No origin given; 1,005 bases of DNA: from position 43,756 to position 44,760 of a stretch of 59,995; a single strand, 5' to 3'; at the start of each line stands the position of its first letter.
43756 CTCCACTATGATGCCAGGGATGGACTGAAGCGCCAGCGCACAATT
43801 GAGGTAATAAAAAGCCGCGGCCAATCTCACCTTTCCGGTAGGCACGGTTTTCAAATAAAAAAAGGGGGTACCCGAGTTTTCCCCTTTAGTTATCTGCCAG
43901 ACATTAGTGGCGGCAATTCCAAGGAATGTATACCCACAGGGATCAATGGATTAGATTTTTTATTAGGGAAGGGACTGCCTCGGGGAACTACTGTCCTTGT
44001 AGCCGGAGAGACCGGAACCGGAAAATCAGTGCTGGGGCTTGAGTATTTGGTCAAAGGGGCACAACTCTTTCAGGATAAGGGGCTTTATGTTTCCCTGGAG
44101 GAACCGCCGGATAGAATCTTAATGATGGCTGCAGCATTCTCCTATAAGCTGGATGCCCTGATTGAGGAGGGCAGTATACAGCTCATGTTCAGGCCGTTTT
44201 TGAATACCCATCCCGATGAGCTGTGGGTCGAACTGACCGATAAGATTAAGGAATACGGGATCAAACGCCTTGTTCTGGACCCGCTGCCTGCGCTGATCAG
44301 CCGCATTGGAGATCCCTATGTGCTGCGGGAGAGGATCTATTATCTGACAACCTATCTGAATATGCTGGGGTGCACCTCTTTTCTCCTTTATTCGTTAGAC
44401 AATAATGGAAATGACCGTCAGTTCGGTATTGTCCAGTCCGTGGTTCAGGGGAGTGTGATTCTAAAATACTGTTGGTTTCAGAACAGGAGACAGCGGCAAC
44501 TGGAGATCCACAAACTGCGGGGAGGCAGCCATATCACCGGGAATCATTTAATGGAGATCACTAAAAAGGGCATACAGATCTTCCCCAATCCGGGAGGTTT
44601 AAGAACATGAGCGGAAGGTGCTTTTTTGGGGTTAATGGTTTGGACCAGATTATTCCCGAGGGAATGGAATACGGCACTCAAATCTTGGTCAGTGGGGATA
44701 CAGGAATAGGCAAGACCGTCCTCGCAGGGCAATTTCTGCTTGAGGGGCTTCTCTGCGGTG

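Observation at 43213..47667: Coupled five-gene KaiC-like ATPase / V4R / wHTH / orphan PAS-kinase cluster without kaiA, kaiB or a response regulator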

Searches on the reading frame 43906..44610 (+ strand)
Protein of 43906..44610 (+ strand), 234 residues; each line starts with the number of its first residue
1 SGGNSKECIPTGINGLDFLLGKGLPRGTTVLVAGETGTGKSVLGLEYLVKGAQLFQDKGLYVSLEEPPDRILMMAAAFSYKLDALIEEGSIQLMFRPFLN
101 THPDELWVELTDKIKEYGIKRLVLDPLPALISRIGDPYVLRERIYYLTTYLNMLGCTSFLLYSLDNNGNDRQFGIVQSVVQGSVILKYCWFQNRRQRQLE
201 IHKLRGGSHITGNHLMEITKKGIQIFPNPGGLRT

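Call 33: search_solved_structures(query=window:43906-44610:+, max_evalue=0.00001, show_alignments=4)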
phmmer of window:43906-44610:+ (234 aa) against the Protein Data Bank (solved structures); distinct sequences matched with E-value up to 0.00001: 47.
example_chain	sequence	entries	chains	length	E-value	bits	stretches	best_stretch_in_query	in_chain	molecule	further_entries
8zn5_B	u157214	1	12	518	3.4e-49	170.7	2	7-227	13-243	KaiC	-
8zn6_F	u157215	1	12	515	4.5e-45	157.2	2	7-228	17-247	KaiC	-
5jwq_A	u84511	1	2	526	4.6e-43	150.7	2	8-228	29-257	Circadian clock protein kinase KaiC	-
7dy1_A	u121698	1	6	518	7.2e-43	150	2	8-228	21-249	Circadian clock protein kinase KaiC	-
4o0m_A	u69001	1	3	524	7.6e-43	149.9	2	8-228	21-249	Circadian clock protein kinase KaiC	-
8jon_A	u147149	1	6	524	9.6e-41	143.1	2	8-228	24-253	Circadian clock oscillator protein KaiC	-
8zn7_D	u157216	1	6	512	5.3e-40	140.6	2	7-228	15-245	KaiC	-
7s65_A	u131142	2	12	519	2.3e-36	128.8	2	11-228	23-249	Circadian clock protein kinase KaiC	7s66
7x1z_A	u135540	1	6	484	2.5e-36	128.6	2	11-228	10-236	Circadian clock oscillator protein KaiC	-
3k0e_A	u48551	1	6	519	2.7e-36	128.5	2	11-228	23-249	Circadian clock protein kinase KaiC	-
3k0f_A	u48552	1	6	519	3.3e-36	128.2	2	11-228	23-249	Circadian clock protein kinase KaiC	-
3s1a_A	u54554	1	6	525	3.3e-36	128.2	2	11-228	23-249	Circadian clock protein kinase kaiC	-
9ofh_A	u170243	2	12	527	3.3e-36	128.2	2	11-228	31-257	Circadian clock oscillator protein KaiC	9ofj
3jzm_A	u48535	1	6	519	3.6e-36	128.1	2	11-228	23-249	Circadian clock protein kinase kaiC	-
1u9i_A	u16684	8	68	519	3.7e-36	128.1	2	11-228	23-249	KaiC | Circadian clock protein kinase kaiC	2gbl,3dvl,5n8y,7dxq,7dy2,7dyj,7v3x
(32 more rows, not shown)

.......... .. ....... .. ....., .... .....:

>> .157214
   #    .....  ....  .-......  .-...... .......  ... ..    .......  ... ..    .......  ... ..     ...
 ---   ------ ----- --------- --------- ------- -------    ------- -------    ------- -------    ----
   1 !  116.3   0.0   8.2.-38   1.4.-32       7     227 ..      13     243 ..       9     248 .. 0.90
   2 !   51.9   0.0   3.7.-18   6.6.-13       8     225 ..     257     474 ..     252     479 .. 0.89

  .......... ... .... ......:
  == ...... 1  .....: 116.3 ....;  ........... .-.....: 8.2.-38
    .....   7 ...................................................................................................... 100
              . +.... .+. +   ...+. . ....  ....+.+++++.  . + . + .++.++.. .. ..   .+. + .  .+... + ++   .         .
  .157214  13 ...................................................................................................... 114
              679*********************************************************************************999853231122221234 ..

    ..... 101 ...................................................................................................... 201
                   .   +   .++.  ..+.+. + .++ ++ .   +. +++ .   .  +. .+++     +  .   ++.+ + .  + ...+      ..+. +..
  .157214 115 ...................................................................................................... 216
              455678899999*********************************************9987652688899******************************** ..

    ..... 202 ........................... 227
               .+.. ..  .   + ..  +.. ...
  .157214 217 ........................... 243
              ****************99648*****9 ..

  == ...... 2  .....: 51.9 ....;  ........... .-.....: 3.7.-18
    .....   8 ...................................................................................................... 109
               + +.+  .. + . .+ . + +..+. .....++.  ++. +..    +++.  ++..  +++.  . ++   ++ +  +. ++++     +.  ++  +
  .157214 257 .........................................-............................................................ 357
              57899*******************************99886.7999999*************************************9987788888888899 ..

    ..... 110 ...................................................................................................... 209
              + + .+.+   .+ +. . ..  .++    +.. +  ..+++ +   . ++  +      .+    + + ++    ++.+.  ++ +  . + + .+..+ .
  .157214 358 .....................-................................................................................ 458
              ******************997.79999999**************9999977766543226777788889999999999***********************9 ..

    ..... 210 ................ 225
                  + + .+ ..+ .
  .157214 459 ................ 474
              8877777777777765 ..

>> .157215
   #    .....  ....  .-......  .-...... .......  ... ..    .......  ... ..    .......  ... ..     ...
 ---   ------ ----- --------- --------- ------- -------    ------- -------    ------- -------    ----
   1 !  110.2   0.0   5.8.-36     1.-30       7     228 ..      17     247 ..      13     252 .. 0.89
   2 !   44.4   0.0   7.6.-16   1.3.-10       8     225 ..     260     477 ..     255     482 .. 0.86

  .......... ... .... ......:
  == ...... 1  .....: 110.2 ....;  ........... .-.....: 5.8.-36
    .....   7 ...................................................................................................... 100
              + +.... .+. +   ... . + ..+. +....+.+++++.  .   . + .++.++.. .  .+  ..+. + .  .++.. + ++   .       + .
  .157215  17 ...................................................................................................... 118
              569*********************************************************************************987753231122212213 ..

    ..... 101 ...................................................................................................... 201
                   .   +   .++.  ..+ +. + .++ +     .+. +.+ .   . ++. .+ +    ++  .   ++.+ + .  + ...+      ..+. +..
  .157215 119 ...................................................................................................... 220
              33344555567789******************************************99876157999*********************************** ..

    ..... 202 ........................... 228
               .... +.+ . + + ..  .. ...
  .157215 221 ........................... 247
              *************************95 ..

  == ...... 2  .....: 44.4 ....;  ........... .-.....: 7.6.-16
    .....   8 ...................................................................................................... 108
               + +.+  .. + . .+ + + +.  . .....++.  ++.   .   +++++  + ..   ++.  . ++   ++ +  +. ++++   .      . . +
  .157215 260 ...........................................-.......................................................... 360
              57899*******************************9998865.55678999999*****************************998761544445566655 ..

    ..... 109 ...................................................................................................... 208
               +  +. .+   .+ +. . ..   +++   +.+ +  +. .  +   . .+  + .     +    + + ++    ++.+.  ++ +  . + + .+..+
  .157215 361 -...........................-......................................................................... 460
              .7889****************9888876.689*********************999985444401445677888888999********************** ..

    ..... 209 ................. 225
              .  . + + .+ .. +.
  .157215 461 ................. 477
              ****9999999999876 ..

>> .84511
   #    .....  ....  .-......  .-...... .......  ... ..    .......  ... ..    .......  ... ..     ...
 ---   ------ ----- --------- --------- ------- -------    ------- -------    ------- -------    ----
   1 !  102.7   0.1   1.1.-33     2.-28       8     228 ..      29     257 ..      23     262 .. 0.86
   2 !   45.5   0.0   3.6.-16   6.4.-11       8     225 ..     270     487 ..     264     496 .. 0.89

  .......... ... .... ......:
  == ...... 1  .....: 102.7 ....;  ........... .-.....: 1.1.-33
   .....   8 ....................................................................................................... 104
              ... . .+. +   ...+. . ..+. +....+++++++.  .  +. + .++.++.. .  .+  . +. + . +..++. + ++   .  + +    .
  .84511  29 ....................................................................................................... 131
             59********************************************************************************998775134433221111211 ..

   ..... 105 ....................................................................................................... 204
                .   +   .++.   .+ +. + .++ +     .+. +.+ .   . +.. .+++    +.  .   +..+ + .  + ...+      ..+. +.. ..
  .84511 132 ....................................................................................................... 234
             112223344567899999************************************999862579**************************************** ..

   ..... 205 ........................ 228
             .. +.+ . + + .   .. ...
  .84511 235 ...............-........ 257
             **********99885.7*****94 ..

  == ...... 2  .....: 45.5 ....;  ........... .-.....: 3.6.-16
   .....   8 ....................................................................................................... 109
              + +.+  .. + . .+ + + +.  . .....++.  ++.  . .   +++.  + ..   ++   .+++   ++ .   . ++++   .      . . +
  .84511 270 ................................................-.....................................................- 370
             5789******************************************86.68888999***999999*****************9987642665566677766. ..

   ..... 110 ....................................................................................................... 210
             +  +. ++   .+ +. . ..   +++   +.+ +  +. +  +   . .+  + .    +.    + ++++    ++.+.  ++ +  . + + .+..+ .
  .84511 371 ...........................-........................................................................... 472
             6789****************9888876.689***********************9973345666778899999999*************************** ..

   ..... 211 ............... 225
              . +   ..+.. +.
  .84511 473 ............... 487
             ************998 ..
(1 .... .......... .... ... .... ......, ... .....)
